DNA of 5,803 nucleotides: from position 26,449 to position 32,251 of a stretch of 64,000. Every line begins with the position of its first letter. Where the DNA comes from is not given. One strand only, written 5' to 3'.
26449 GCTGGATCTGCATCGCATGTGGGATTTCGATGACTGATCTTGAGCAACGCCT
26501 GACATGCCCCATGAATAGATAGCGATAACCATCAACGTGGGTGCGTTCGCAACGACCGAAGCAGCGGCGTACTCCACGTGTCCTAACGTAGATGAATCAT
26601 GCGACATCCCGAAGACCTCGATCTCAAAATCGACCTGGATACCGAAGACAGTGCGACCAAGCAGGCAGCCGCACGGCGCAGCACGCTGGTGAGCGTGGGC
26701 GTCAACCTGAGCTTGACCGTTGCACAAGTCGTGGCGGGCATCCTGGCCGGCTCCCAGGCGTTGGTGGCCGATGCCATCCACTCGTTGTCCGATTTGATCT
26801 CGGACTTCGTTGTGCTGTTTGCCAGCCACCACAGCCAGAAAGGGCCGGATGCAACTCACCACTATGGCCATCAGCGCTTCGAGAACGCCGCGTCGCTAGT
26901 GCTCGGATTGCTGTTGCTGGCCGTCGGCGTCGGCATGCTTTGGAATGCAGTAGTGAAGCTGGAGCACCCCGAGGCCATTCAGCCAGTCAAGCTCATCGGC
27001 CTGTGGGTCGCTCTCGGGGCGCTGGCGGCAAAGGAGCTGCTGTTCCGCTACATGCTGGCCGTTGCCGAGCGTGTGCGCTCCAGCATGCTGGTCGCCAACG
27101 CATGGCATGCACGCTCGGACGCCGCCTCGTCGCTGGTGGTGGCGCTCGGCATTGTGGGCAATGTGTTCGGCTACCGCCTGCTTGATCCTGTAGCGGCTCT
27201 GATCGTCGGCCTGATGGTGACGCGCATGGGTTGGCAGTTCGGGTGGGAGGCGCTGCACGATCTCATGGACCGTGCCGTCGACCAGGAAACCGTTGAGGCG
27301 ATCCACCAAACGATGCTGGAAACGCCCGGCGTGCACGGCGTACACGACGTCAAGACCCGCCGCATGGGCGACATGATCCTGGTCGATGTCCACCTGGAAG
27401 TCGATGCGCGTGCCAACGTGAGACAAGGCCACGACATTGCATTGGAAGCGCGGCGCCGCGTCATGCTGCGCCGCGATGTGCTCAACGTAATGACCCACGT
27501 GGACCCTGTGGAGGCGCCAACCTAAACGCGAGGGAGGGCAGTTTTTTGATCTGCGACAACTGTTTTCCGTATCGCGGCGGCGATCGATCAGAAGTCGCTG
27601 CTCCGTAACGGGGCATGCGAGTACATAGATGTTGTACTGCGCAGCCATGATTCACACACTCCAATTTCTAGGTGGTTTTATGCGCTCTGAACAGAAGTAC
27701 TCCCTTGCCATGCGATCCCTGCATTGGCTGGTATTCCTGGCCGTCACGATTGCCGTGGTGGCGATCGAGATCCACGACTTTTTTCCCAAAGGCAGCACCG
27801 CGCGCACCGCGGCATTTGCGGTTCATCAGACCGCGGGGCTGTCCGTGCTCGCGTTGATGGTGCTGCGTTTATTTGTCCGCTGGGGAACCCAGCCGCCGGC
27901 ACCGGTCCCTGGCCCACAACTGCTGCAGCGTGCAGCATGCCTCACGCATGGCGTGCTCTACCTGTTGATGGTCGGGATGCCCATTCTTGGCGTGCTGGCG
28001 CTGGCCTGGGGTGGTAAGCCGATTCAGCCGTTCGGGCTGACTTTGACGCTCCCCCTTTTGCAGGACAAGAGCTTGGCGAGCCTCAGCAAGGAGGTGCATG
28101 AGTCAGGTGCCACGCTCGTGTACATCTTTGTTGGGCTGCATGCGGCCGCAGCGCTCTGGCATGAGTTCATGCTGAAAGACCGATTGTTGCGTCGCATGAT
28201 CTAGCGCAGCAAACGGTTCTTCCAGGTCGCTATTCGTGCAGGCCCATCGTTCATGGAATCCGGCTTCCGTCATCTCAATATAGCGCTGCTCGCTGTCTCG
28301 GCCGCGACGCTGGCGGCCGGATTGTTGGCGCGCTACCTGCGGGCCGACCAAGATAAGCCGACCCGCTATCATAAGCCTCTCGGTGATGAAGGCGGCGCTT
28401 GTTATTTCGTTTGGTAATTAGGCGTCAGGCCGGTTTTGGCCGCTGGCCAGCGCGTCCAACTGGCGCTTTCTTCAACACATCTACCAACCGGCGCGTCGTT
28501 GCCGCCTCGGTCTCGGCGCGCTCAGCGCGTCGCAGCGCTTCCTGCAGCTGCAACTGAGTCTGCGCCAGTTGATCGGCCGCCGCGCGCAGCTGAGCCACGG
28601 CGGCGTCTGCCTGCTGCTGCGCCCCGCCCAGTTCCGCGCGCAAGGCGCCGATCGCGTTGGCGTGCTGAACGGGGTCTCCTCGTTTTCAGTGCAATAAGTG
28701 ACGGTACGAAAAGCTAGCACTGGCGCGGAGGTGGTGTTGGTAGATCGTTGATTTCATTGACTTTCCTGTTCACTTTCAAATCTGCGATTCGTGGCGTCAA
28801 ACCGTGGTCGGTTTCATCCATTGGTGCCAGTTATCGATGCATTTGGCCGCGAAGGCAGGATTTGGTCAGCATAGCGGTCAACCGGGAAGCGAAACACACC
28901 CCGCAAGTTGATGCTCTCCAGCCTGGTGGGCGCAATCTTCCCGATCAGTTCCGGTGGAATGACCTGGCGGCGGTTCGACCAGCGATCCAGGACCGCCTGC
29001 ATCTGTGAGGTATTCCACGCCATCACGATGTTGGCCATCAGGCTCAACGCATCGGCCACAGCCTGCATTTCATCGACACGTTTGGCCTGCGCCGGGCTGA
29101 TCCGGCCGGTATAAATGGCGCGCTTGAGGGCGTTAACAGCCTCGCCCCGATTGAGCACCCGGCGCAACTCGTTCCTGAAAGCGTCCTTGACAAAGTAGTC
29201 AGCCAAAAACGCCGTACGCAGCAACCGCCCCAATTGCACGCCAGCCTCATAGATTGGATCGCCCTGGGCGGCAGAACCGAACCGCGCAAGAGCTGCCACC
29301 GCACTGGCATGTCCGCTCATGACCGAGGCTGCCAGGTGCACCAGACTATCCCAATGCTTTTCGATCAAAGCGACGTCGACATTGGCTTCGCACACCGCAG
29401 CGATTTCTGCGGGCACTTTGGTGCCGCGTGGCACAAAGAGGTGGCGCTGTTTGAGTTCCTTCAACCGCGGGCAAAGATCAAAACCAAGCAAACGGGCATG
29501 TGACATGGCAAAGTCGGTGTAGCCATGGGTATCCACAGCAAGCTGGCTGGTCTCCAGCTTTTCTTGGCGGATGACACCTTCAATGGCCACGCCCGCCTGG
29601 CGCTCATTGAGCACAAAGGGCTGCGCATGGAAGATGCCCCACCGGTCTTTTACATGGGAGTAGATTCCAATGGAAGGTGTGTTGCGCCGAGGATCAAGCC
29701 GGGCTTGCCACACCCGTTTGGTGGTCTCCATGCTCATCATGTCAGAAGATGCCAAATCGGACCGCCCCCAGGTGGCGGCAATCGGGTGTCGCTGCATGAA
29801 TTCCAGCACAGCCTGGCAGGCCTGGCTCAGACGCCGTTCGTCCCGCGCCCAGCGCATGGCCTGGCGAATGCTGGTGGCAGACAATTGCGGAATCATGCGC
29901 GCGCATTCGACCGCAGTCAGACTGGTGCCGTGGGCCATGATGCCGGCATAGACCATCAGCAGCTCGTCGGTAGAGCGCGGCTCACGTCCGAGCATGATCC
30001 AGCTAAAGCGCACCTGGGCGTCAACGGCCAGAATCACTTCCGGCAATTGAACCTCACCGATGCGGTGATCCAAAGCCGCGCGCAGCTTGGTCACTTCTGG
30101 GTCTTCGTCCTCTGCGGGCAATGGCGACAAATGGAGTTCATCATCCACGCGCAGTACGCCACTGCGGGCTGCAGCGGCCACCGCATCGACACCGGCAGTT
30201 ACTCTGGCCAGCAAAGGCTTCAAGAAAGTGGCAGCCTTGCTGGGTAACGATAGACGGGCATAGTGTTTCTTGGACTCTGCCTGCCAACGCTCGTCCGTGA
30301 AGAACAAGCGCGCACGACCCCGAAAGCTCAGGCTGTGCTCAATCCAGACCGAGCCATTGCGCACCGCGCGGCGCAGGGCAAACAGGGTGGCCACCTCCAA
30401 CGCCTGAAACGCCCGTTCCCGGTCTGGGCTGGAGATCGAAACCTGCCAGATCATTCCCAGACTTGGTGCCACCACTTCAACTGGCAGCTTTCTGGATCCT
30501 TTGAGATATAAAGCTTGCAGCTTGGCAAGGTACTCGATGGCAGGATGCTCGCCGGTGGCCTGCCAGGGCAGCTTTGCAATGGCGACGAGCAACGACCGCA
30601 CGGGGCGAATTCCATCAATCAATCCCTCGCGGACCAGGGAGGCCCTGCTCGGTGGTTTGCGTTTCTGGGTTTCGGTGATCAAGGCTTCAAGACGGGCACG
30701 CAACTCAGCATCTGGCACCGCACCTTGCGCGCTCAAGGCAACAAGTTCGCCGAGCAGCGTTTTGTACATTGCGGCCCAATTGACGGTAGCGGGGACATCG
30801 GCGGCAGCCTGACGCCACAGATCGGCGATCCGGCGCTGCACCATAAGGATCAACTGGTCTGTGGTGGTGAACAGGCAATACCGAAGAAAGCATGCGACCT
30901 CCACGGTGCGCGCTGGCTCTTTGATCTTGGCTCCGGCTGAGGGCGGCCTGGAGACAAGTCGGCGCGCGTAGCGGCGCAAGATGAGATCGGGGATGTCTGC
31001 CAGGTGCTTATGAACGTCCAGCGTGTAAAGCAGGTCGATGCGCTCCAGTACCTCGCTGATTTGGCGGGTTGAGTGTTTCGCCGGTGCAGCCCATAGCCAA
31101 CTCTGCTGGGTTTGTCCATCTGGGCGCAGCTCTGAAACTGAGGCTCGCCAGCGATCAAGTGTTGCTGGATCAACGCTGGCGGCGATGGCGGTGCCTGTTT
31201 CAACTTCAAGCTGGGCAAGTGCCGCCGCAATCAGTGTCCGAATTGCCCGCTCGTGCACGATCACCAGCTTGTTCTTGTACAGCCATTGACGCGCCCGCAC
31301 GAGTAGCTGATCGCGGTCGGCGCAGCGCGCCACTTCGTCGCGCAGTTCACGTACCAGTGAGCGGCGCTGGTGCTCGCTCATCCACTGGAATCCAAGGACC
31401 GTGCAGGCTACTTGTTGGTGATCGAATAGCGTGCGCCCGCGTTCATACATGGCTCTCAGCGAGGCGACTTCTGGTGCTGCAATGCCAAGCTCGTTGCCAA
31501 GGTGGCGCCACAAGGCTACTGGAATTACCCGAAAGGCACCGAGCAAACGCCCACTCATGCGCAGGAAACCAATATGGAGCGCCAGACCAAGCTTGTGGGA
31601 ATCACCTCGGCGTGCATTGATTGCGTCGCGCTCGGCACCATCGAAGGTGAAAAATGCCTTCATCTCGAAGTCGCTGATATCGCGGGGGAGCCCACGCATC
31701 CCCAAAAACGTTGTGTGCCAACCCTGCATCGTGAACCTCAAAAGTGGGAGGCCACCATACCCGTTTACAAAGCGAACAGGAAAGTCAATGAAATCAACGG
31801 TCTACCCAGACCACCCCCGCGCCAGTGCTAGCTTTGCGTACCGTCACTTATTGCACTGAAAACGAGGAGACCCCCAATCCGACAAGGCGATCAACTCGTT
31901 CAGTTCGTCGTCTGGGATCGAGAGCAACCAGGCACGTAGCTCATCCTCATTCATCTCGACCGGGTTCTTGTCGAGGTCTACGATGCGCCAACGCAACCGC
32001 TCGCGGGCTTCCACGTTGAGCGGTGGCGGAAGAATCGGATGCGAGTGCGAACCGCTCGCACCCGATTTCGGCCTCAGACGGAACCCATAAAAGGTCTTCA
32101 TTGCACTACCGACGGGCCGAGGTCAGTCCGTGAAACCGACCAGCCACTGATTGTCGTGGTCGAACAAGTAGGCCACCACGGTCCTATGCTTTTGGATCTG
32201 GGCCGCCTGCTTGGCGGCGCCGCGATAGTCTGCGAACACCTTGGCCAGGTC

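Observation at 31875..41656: Orphan T6SS cargo-effector island: vgrG - DUF4123 adaptor - DUF3304 lipoprotein - Tle1 phospholipase plus five downstream small genes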

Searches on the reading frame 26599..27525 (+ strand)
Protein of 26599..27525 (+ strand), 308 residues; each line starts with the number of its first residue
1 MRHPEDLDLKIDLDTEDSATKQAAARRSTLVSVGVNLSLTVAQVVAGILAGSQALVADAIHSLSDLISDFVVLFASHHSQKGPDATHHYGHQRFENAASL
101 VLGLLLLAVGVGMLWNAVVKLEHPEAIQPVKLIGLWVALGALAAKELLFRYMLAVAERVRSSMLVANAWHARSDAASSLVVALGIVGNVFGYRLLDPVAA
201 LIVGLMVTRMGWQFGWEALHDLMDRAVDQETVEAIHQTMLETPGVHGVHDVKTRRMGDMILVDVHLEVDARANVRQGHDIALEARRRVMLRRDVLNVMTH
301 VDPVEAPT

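Call 6: search_protein_families(library=pfam, proteins=[window:26599-27525:+], max_evalue=0.001)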
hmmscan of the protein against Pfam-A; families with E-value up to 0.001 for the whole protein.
window:26599-27525:+ (308 aa): 2 families
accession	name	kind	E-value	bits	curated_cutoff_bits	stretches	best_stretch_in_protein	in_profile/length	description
PF01545.26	Cation_efflux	-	4.3e-48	164.2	26.6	1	30-223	2-198/198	Cation efflux family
PF16916.11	ZT_dimer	-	1.6e-19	70.1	26.7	1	228-303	2-77/78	Dimerisation domain of Zinc Transporter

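Call 50: search_protein_families(library=ncbifam, proteins=[window:26599-27525:+], max_evalue=0.001)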
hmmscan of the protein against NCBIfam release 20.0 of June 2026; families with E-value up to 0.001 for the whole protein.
window:26599-27525:+ (308 aa): 10 families
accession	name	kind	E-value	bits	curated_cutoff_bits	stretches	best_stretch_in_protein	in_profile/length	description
TIGR01297.1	CDF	superfamily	1.4e-70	237.8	82.35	1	26-305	2-284/285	cation diffusion facilitator family transporter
NF033616.1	CDF_MamB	equivalog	3e-60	204.1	350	1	29-290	9-269/284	magnetosome biogenesis CDF transporter MamB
NF033615.1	CDF_MamM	equivalog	5.4e-58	196.5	350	1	26-291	9-275/290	magnetosome biogenesis CDF transporter MamM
NF050169.1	CatEfflxFieF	equivalog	6.4e-41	140.4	420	1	28-304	7-282/282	cation efflux pump FieF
NF040994.1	MamV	equivalog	2.3e-39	135.4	500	1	24-289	9-272/319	CDF transporter MamV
NF052602.1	Zn_efflux_Cdf31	equivalog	1.6e-37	129.5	460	1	22-305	3-291/299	CDF family zinc efflux transporter Cdf31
NF052621.1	MngEfTpMntE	equivalog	1.6e-36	126.3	500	1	28-305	5-283/293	manganese efflux transporter MntE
NF007064.0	PRK09509.1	equivalog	8.8e-34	116.8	447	1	29-304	13-287/300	CDF family cation-efflux transporter FieF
NF002923.0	PRK03557.1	equivalog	9.7e-27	94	408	1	17-268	9-259/313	CDF family zinc transporter ZitB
NF033827.1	CDF_efflux_DmeF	equivalog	4.3e-13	49.3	250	2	21-134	10-129/309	CDF family Co(II)/Ni(II) efflux transporter DmeF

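Call 68: find_encoding_contigs(protein=window:26599-27525:+, flank=8500, max_places=10)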
Protein window:26599-27525:+ (308 aa): 23 contigs read that carry it; 10 places shown.
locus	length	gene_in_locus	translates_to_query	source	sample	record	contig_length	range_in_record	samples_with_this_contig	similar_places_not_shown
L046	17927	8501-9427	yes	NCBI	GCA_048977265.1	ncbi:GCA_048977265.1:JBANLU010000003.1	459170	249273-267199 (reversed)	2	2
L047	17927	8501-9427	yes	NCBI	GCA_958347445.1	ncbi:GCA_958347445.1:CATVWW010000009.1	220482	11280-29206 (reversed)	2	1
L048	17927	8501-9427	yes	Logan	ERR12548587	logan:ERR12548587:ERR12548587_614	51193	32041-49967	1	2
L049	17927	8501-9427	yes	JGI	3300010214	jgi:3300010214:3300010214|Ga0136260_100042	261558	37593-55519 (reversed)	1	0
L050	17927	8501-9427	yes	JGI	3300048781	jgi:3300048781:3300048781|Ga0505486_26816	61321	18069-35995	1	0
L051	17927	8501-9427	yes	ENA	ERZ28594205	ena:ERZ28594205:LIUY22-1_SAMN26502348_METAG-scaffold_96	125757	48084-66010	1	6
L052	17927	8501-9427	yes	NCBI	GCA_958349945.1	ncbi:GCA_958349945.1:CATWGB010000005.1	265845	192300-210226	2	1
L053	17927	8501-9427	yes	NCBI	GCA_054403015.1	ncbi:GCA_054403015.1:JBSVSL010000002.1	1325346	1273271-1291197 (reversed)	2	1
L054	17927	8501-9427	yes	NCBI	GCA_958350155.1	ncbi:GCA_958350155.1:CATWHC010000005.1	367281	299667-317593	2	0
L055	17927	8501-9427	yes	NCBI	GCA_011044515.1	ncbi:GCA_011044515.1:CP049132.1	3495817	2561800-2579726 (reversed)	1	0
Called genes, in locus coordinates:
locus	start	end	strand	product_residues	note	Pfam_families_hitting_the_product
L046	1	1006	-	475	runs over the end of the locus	PF04966:OprB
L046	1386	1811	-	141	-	PF00582:Usp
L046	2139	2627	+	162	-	-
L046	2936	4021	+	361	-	PF25919:BSH_CusB, PF25975:CzcB_C (weak)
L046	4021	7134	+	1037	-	PF00873:ACR_tran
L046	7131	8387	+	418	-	-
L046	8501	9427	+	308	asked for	PF01545:Cation_efflux, PF16916:ZT_dimer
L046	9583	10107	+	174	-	PF01292:Ni_hydr_CYTB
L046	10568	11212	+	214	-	-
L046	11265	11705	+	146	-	PF00582:Usp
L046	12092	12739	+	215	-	PF08722:Tn7_TnsA-like_N, PF08721:Tn7_Tnp_TnsA_C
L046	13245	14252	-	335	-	PF00004:AAA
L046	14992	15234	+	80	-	-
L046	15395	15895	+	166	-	PF00210:Ferritin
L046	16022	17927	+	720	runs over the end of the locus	PF00141:peroxidase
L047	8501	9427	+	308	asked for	PF01545:Cation_efflux, PF16916:ZT_dimer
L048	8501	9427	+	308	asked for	PF01545:Cation_efflux, PF16916:ZT_dimer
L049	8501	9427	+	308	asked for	PF01545:Cation_efflux, PF16916:ZT_dimer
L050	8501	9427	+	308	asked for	PF01545:Cation_efflux, PF16916:ZT_dimer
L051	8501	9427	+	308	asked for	PF01545:Cation_efflux, PF16916:ZT_dimer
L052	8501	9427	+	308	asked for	PF01545:Cation_efflux, PF16916:ZT_dimer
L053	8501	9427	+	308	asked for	PF01545:Cation_efflux, PF16916:ZT_dimer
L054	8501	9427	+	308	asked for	PF01545:Cation_efflux, PF16916:ZT_dimer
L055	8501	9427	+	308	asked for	PF01545:Cation_efflux, PF16916:ZT_dimer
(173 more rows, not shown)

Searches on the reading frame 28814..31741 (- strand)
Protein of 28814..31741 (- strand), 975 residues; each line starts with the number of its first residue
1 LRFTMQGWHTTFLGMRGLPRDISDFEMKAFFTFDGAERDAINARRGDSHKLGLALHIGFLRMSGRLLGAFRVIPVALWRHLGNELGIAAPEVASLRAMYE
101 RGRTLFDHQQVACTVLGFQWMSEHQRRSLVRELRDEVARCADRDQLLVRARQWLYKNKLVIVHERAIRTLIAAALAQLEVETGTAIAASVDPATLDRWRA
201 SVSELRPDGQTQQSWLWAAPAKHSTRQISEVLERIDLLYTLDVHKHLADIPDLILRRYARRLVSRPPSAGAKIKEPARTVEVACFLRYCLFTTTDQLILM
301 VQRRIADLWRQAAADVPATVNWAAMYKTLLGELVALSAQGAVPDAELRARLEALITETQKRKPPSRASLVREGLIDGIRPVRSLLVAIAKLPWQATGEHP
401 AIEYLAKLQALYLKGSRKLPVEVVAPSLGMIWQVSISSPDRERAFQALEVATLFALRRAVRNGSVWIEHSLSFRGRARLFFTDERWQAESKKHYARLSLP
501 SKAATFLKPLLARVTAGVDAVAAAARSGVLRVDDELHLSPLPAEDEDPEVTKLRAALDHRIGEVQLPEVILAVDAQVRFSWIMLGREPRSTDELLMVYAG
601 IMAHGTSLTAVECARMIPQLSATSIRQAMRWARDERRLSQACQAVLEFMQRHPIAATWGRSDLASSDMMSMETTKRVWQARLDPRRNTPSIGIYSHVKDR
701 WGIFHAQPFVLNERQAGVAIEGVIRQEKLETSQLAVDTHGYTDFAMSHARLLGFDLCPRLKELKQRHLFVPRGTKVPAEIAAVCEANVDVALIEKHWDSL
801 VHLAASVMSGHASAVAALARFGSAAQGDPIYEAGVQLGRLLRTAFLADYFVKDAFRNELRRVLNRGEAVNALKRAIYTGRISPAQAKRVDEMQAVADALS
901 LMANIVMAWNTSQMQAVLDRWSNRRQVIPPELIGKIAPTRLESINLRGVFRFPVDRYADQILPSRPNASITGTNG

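Call 6: search_protein_families(library=pfam, proteins=[window:28814-31741:-], max_evalue=0.001)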
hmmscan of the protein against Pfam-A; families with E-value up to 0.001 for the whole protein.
window:28814-31741:- (975 aa): 2 families
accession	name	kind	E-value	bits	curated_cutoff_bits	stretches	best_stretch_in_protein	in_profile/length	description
PF01526.23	DDE_Tnp_Tn3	-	8e-100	334.8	24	1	568-950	1-389/389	Tn3 transposase DDE domain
PF13700.11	DUF4158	-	6e-23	82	27.4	1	17-173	12-164/165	Domain of unknown function (DUF4158)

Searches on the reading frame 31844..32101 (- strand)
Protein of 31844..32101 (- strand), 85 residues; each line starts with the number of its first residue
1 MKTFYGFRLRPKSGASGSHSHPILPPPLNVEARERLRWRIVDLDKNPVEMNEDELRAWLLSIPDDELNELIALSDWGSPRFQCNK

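Call 3: search_protein_families(library=pfam, proteins=[window:31844-32101:-], max_evalue=0.01)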
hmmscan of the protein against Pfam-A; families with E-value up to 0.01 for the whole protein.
window:31844-32101:- (85 aa): 0 families

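Call 16: search_protein_families(library=ncbifam, proteins=[window:31844-32101:-], max_evalue=0.01)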
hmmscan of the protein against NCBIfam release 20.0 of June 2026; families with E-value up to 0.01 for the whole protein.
window:31844-32101:- (85 aa): 0 families

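Call 45: search_protein_families(library=phrogs, proteins=[window:31844-32101:-], max_evalue=0.1)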
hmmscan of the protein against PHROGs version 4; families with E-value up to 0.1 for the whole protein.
window:31844-32101:- (85 aa): 0 families

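Call 46: search_protein_families(library=padloc, proteins=[window:31844-32101:-], max_evalue=0.1)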
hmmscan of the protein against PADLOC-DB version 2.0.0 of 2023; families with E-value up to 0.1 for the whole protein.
window:31844-32101:- (85 aa): 0 families
